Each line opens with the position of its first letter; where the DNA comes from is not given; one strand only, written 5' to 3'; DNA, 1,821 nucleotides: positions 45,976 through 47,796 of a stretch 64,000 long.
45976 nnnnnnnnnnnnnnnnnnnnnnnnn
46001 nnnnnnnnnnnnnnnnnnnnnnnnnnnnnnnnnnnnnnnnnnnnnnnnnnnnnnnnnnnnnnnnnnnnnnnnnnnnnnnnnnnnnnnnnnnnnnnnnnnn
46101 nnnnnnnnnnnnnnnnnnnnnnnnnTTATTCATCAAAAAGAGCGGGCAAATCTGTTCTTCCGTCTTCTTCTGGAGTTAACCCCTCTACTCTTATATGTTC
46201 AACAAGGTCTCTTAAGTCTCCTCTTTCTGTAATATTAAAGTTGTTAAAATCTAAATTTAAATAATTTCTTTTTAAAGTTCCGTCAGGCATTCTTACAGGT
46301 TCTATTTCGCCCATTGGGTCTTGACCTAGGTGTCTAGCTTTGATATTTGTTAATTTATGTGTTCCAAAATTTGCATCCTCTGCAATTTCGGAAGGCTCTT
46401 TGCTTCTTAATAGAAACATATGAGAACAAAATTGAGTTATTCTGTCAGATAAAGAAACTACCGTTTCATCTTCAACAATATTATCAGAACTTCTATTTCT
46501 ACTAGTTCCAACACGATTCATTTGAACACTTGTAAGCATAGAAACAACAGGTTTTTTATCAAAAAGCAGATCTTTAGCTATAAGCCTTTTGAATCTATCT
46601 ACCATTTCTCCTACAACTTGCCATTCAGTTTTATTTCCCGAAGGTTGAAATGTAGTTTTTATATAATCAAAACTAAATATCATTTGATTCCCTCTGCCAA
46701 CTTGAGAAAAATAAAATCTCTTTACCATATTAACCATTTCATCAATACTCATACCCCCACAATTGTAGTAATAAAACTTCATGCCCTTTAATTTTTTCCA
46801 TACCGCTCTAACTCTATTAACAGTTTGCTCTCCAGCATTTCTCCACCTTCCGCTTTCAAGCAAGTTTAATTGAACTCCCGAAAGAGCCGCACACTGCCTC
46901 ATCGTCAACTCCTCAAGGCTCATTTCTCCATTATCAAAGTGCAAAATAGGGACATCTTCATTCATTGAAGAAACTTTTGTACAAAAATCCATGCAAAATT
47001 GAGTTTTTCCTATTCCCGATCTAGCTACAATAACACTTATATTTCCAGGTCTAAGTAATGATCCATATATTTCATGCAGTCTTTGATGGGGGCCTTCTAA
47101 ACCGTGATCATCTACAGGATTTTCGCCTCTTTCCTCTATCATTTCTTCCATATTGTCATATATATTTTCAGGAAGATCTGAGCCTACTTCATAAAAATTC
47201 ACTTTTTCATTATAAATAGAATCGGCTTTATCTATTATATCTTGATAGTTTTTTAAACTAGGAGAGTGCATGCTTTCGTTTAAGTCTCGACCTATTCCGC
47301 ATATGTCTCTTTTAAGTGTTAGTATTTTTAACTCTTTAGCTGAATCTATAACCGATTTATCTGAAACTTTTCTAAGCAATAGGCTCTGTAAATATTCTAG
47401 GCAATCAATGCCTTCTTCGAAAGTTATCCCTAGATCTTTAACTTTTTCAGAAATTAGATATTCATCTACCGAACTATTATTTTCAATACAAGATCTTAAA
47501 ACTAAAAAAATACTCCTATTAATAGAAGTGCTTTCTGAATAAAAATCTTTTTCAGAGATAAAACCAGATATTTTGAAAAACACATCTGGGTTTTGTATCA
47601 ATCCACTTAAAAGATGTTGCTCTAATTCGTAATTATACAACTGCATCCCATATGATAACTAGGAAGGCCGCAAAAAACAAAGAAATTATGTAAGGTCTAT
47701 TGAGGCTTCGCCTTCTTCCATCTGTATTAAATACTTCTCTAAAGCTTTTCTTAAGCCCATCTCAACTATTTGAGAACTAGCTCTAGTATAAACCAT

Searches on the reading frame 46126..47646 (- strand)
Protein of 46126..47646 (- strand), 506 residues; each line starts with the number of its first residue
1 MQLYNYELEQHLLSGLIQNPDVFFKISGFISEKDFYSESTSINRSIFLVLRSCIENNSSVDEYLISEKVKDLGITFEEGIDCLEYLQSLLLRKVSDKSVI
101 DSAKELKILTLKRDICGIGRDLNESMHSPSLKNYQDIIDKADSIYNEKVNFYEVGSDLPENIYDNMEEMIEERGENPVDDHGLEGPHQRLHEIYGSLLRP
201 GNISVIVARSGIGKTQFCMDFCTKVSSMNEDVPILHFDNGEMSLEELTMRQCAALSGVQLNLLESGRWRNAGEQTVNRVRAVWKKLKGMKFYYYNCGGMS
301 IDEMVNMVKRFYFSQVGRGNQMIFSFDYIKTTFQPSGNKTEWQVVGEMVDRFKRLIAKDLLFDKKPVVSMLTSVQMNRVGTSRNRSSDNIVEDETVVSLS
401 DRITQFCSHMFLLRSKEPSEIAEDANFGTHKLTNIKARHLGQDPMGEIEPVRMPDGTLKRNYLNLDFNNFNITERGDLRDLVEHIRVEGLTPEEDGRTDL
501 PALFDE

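Call 9: search_protein_families(library=phrogs, proteins=[window:46126-47646:-], max_evalue=0.00001)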
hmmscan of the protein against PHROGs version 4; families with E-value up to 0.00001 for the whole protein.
window:46126-47646:- (506 aa): 2 families
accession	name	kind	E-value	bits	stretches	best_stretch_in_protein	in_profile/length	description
phrog_19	-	DNA, RNA and nucleotide metabolism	1e-37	131.3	1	2-418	157-542/621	DnaB-like replicative helicase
phrog_239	-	DNA, RNA and nucleotide metabolism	4.4e-09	36.8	1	154-439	321-576/801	DNA primase/helicase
